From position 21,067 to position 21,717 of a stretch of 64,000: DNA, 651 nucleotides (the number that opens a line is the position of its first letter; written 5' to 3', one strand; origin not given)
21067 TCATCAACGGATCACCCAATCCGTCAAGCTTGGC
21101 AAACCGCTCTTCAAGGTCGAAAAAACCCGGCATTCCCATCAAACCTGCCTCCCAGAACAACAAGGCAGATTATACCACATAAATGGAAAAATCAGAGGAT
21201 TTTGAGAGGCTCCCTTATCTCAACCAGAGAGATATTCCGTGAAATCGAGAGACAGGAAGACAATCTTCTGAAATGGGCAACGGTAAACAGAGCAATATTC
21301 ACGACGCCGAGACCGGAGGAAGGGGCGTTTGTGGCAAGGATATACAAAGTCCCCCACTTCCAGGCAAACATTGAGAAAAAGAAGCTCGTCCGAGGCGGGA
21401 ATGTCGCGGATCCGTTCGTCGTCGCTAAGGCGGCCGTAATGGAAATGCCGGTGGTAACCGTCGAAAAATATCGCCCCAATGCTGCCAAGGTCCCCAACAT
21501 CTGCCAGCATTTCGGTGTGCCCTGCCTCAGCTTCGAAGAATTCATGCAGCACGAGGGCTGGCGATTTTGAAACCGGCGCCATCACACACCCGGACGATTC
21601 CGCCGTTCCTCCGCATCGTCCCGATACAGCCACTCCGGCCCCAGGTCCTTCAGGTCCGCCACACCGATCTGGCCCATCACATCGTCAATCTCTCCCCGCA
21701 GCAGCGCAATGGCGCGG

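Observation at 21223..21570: Low-GC, N-terminally truncated PIN-like (DUF4411-type) gene fused to the IS copy-1 end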

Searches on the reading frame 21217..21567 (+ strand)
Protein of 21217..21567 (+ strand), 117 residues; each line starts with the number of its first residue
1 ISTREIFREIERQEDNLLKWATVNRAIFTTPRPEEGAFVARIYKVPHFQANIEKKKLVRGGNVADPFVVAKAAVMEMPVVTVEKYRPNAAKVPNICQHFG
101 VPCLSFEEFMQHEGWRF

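Call 7: search_protein_families(library=ncbifam, proteins=[window:21223-21567:+], max_evalue=1)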
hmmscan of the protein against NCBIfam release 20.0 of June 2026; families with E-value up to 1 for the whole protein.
window:21223-21567:+ (115 aa): 0 families

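Call 8: search_protein_families(library=pfam, proteins=[window:21223-21567:+], max_evalue=1)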
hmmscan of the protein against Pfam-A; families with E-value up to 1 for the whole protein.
window:21223-21567:+ (115 aa): 1 family
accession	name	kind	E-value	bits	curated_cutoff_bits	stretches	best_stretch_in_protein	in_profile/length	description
PF14367.12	DUF4411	-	1.3e-22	80.7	23.5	1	2-115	41-159/159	Domain of unknown function (DUF4411)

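Call 12: find_homologous_proteins(query=window:21223-21567:+, max_evalue=0.00001)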
Query window:21223-21567:+ (115 aa): 82 proteins with E <= 0.00001 among 83 candidates.
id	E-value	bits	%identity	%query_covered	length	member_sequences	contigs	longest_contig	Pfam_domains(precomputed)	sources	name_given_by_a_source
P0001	1.0e-57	211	82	100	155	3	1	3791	PF14367.13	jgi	-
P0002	4.7e-56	206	81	100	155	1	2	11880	PF14367.13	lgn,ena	-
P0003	2.1e-47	178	70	100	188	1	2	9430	PF14367.13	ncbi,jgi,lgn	-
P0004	3.7e-47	177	70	100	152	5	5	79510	PF14367.13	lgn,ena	-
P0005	1.1e-46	175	70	100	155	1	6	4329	PF14367.13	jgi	jgi:hypothetical protein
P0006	2.3e-46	174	99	69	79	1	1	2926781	PF14367.13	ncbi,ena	-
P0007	5.1e-46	173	69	100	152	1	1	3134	PF14367.13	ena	-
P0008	5.7e-46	173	69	100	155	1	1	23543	PF14367.13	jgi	-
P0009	3.5e-43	164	64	100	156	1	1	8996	PF14367.13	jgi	jgi:hypothetical protein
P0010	2.0e-40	155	61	100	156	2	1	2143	PF14367.13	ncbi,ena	-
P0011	3.8e-40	154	64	100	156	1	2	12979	PF14367.13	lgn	-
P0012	5.9e-40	154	64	100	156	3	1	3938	PF14367.13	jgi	jgi:Domain of unknown function (DUF4411)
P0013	1.6e-39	152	60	100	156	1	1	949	PF14367.13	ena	-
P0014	2.2e-39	152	63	100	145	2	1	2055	PF14367.13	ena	-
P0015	1.9e-38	149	61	100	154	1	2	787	PF14367.13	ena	-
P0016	2.4e-38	149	59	100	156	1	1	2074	PF14367.13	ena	-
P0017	3.0e-37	145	61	100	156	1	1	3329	PF14367.13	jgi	jgi:hypothetical protein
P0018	7.1e-37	144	59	100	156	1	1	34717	PF14367.13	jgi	jgi:hypothetical protein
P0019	1.8e-36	142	58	100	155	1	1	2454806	PF14367.13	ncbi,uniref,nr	ncbi:PIN domain-containing protein [Dongia rigui]|uniref:DUF4411 family protein n=1 Tax=Dongia rigui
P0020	3.5e-36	142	58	100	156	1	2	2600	PF14367.13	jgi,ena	-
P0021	1.4e-35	140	56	100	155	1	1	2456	PF14367.13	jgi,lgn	jgi:hypothetical protein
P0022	2.2e-35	139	56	100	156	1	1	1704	PF14367.13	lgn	-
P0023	2.2e-35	139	58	100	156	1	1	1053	PF14367.13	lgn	-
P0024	3.5e-35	138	56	100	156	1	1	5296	PF14367.13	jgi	jgi:Domain of unknown function (DUF4411)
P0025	9.7e-35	137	57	100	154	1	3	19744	PF14367.13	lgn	-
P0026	1.1e-34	137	58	100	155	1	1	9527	PF14367.13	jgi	jgi:hypothetical protein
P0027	1.5e-34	136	54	100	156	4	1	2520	PF14367.13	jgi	jgi:hypothetical protein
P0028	1.6e-34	136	57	100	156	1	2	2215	PF14367.13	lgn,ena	-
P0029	1.0e-33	134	57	100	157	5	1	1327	PF14367.13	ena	-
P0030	1.1e-33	134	56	100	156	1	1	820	PF14367.13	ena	-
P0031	2.3e-33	132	56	100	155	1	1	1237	PF14367.13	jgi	-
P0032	2.5e-32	129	53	100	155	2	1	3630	PF14367.13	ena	-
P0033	5.6e-32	128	64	79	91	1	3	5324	PF14367.13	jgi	jgi:hypothetical protein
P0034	1.2e-31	127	55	100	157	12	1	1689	PF14367.13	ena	-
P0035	1.5e-31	127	52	100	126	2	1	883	PF14367.13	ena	-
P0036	4.3e-31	125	52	90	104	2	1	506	PF14367.13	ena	-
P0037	5.0e-31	125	53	100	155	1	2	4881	PF14367.13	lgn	-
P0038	1.9e-30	123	52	100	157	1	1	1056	PF14367.13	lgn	-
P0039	2.0e-30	123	54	100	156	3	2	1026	PF14367.13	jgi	jgi:hypothetical protein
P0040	3.3e-30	122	53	100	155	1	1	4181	PF14367.13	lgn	-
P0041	4.0e-30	122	49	99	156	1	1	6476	PF14367.13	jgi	jgi:hypothetical protein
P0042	9.9e-30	121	53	99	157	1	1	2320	PF14367.13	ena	-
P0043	1.1e-29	121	50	100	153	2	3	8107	PF14367.13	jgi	jgi:hypothetical protein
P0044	1.8e-29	120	52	100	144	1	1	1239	PF14367.13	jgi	jgi:hypothetical protein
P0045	2.0e-29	120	51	100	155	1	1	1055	PF14367.13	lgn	-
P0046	2.5e-29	119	54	100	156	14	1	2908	PF14367.13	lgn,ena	-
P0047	5.5e-28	115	50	99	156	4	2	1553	PF14367.13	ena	-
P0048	8.5e-28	115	49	98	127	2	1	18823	PF14367.13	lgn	-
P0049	1.0e-27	114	51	100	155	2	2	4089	PF14367.13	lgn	-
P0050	1.2e-27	114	47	100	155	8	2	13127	PF14367.13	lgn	-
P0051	1.6e-27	114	48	99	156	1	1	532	PF14367.13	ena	-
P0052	1.7e-27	114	49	100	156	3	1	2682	PF14367.13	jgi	jgi:hypothetical protein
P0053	1.8e-27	114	50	99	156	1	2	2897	PF14367.13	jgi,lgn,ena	-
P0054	4.5e-27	112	47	99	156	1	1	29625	PF14367.13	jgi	jgi:hypothetical protein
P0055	6.4e-27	112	49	100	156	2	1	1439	PF14367.13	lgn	-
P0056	8.2e-27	111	49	100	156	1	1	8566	PF14367.13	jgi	-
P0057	2.6e-26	110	48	100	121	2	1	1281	PF14367.13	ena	-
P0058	3.4e-26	109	49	100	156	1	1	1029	PF14367.13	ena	-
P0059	3.7e-26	109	50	100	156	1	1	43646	PF14367.13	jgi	jgi:hypothetical protein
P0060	4.6e-26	109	49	100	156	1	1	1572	PF14367.13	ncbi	-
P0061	6.6e-26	108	47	99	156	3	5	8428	PF14367.13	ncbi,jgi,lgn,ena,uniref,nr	ncbi:PIN domain-containing protein [uncultured Thiodictyon sp.]|jgi:hypothetical protein|uniref:PIN 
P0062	8.5e-26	108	47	99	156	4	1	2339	PF14367.13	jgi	-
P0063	8.8e-26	108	50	99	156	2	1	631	PF14367.13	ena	-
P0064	1.6e-25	107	49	99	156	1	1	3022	PF14367.13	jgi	jgi:hypothetical protein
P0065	1.8e-25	107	43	100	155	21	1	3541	PF14367.13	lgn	-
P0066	2.8e-25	106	45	99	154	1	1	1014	PF14367.13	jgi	jgi:hypothetical protein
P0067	3.1e-25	106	48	100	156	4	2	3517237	PF14367.13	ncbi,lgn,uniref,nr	ncbi:PIN domain-containing protein [Xanthomonas sp. GPE 39]|uniref:PIN domain-containing protein n=1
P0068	5.5e-25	105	47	95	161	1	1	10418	PF14367.13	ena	-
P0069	6.9e-25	105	48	100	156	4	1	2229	PF14367.13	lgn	-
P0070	8.2e-25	105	50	99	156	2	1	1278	PF14367.13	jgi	-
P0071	1.1e-24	104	53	78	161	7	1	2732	PF14367.13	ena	-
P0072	1.2e-24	104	49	100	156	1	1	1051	PF14367.13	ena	-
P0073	4.6e-24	103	43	99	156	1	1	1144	PF14367.13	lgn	-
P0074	1.2e-23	101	52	80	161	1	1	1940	PF14367.13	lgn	-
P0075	1.2e-23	101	46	100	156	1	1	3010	PF14367.13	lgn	-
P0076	2.6e-22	97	45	99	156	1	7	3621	PF14367.13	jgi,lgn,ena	jgi:hypothetical protein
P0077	1.1e-21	95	44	99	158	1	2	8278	PF14367.13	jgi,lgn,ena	jgi:hypothetical protein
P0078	1.5e-21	94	46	97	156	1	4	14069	PF14367.13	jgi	jgi:hypothetical protein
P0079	1.8e-21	94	42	100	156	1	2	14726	PF14367.13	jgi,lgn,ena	-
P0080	9.4e-21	92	44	99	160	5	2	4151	PF14367.13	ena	-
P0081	2.0e-17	81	50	78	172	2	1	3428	PF14367.13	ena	-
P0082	1.6e-15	75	41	99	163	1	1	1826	PF14367.13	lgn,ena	-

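Call 14: find_encoding_contigs(protein=P0006, flank=10000, max_places=4)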
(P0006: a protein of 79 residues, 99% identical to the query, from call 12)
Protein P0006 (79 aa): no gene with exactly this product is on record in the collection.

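Call 16: list_cluster_members(proteins=[P0006, P0001, P0003])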
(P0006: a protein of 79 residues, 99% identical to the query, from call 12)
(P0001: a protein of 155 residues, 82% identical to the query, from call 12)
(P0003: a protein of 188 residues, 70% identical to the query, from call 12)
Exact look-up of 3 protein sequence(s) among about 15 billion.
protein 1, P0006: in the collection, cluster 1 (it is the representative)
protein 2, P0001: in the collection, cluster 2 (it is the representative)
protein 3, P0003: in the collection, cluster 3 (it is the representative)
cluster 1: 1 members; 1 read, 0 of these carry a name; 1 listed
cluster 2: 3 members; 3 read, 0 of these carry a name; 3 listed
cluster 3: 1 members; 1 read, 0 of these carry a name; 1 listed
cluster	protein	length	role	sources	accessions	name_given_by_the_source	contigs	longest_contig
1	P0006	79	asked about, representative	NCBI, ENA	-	-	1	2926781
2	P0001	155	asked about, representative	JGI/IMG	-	-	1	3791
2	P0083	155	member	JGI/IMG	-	-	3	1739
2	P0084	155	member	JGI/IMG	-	-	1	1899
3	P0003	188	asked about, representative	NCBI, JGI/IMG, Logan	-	-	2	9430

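Call 17: find_encoding_contigs(protein=P0002, flank=6000, max_places=3)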
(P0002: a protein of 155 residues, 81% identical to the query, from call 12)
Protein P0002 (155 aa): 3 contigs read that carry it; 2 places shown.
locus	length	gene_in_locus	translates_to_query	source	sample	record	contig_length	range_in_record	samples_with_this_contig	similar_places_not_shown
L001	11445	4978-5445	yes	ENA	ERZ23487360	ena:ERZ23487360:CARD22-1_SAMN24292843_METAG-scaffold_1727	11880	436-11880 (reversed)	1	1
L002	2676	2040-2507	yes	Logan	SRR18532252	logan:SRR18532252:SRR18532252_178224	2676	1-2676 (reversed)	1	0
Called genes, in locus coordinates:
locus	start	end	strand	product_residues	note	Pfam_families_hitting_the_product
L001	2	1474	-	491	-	?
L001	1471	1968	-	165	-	PF20288:MC2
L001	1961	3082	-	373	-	PF20282:CTD6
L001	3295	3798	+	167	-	-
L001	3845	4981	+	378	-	PF06114:Peptidase_M78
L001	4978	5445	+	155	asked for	PF14367:DUF4411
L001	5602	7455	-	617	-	-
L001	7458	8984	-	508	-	PF13245:AAA_19 (weak), PF13604:AAA_30 (weak), PF00580:UvrD-helicase, PF13538:UvrD_C_2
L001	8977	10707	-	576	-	-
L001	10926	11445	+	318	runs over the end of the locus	?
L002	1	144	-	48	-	?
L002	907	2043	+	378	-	PF06114:Peptidase_M78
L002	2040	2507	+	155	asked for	PF14367:DUF4411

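Call 18: find_encoding_contigs(protein=P0004, flank=6000, max_places=3)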
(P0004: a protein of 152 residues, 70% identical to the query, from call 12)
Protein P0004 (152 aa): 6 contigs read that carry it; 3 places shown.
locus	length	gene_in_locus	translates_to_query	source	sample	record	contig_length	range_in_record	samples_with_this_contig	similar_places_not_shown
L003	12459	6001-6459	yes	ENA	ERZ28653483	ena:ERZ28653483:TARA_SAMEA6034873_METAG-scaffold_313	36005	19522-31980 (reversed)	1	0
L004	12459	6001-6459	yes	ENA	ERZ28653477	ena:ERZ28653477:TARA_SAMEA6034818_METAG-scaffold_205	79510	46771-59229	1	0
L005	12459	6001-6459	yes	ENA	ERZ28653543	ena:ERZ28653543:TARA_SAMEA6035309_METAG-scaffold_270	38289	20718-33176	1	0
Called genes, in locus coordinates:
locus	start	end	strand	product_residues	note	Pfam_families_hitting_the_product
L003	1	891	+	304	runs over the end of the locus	PF00763:THF_DHG_CYH, PF02882:THF_DHG_CYH_C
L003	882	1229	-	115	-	PF11625:DUF3253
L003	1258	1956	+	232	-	PF07298:NnrU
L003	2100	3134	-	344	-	PF13489:Methyltransf_23, PF01209:Ubie_methyltran, PF08241:Methyltransf_11, PF08242:Methyltransf_12, PF13649:Methyltransf_25, PF13847:Methyltransf_31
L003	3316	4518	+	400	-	PF00162:PGK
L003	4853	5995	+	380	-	PF06114:Peptidase_M78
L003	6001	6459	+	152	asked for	PF14367:DUF4411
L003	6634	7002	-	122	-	PF05437:AzlD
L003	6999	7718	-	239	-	PF03591:AzlC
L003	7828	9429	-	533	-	PF00989:PAS (faint), PF08448:PAS_4 (weak), PF13426:PAS_9, PF00512:HisKA, PF02518:HATPase_c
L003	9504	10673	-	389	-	PF10098:DUF2336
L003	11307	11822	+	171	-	PF07638:Sigma70_ECF (weak), PF04542:Sigma70_r2, PF08281:Sigma70_r4_2, PF04545:Sigma70_r4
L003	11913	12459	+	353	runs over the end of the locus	PF16220:DUF4880, PF04773:FecR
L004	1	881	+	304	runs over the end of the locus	PF00763:THF_DHG_CYH, PF02882:THF_DHG_CYH_C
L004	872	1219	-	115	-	PF11625:DUF3253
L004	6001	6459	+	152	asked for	PF14367:DUF4411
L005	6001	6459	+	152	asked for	PF14367:DUF4411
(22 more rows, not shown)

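Call 19: find_encoding_contigs(protein=P0019, flank=6000, max_places=2)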
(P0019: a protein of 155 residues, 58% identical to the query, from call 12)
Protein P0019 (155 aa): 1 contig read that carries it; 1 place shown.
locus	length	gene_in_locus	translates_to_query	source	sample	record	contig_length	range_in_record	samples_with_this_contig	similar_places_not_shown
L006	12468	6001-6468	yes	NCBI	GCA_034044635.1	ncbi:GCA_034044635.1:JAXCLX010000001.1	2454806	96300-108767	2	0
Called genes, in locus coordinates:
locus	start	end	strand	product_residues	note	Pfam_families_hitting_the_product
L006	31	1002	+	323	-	PF00849:PseudoU_synth_2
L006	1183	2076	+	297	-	PF00140:Sigma70_r1_2, PF04542:Sigma70_r2, PF04545:Sigma70_r4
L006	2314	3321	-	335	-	-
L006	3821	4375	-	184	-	PF14748:P5CR_dimer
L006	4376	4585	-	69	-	-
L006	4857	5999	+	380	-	PF06114:Peptidase_M78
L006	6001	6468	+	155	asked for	PF14367:DUF4411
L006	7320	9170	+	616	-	PF00920:ILVD_EDD_N, PF24877:ILV_EDD_C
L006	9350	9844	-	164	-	-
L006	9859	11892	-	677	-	-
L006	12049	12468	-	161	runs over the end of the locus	PF06186:DUF992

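Call 22: find_related_loci(query=A2, collection=genome_contigs, flank=10000)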
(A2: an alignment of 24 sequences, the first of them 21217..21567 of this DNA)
Query A2 (117 aa) in genome_contigs; peptide patterns used: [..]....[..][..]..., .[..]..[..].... (x = any residue, [..] = any of these).
600 stretches matched a pattern (row limit reached: there are more); 482 encode a relative of the query (tblastn E <= 1e-3); the best 80 are kept; 80 distinct loci.
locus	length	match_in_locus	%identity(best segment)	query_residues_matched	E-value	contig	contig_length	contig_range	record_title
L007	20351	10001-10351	68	1-117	2e-55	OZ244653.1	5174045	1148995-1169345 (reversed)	MAG: bacterium isolate 39c32cc5-dc70-4d00-b26d-4165b0e321b9 genome assembly, chromosome: 1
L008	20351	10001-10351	67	1-117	7e-53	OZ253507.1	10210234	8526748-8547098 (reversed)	MAG: Candidatus Marinacidobacterales bacterium isolate be89a19c-e000-4bee-9fbc-49585ca06e7f genome assembly, chromosome:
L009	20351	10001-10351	67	1-117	5e-52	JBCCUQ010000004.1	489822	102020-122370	MAG: Pseudomonadota bacterium isolate P01_E01_bin.18 k141_282336_length_489822_cov_39.3603, whole genome shotgun sequenc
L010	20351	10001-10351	62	2-117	4e-49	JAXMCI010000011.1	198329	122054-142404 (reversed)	MAG: Dongiaceae bacterium isolate STL-PRO6 C1.220.fa-11, whole genome shotgun sequence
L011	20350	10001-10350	79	1-117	2e-47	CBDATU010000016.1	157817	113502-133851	MAG: uncultured Rhodobacter sp. isolate 43686f86-583c-494a-8daa-9842116a73c5 genome assembly, contig: contig_16, whole g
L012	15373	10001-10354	62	1-117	4e-47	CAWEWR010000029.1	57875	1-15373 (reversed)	MAG: uncultured Alphaproteobacteria bacterium isolate MFD03346.bin.2.45 genome assembly, contig: contig_8363, whole geno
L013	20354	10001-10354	58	1-117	4e-46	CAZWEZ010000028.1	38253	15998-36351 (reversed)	MAG TPA_asm: uncultured Thalassospiraceae bacterium isolate binchicken_co85_32 genome assembly, contig: NODE_637_length_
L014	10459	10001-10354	60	1-117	4e-46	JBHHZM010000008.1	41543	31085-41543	MAG: Alphaproteobacteria bacterium isolate Maj_1_bin.23 NODE_309_length_41543_cov_14.542976, whole genome shotgun sequen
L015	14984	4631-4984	63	1-117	3e-46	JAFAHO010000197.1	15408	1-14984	MAG: Hyphomicrobiales bacterium isolate CP_BE_BS_23 BE_BS_k147_6062195, whole genome shotgun sequence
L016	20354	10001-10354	64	1-117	9e-46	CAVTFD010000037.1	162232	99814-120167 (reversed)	MAG: uncultured Alphaproteobacteria bacterium isolate MFD09286.bin.1.141 genome assembly, contig: contig_53100, whole ge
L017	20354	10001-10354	63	1-117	1e-45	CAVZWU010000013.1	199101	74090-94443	MAG: uncultured Alphaproteobacteria bacterium isolate MFD01872.bin.2.214 genome assembly, contig: contig_35837, whole ge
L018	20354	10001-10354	61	1-117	3e-45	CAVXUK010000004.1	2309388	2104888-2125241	MAG: uncultured proteobacterium isolate MFD06092.bin.2.177 genome assembly, contig: contig_17346, whole genome shotgun s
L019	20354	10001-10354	61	1-117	3e-45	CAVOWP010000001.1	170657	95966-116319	MAG: uncultured Alphaproteobacteria bacterium isolate MFD00125.bin.2.82 genome assembly, contig: contig_10327, whole gen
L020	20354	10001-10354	61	1-117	5e-45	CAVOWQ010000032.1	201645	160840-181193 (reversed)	MAG: uncultured Alphaproteobacteria bacterium isolate MFD00125.bin.2.44 genome assembly, contig: contig_36263, whole gen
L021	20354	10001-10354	58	1-117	8e-45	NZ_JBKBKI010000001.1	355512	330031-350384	MAG: Aestuariivirga sp. isolate 21I_069.bin.4 NODE_23_length_355512_cov_3.953271, whole genome shotgun sequence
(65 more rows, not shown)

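Call 24: search_protein_families(library=pfam, proteins=[L001:3845-4978:+, L006:4857-5996:+, P0001], max_evalue=0.1)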
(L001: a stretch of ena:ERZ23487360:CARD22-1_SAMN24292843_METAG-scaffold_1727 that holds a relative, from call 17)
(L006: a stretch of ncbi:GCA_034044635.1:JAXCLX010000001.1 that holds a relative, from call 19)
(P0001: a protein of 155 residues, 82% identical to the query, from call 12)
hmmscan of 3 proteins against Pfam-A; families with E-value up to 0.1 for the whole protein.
L001:3845-4978:+ (378 aa): 5 families
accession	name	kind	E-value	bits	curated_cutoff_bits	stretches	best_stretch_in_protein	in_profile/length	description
PF06114.19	Peptidase_M78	-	1.3e-20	73.9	22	1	170-293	3-120/123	IrrE N-terminal-like domain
PF01381.28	HTH_3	-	0.00034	21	23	0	34-62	26-54/55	Helix-turn-helix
PF13560.12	HTH_31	-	0.0026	18.5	27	0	18-60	11-58/64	Helix-turn-helix domain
PF20573.4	DUF6782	-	0.011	15.5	27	1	189-226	70-107/241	Putative metallopeptidase family (DUF6782)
PF12844.13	HTH_19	-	0.041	14.2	30.2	0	32-59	27-54/64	Helix-turn-helix domain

L006:4857-5996:+ (380 aa): 4 families
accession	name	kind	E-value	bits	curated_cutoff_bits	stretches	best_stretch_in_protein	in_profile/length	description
PF06114.19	Peptidase_M78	-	7.3e-21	74.7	22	1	171-295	4-122/123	IrrE N-terminal-like domain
PF01381.28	HTH_3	-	0.00018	21.9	23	1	16-62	4-54/55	Helix-turn-helix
PF19527.4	DUF6055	-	0.078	12.4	27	0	191-272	111-189/417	Family of unknown function (DUF6055)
PF04273.18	BLH_phosphatase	-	0.094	13.5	26.1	0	119-149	3-33/110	Beta-lactamase hydrolase-like protein, phosphatase-like domain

P0001 (155 aa): 1 family
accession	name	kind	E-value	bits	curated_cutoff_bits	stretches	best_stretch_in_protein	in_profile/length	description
PF14367.12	DUF4411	-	7e-35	120.6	23.5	1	3-155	1-159/159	Domain of unknown function (DUF4411)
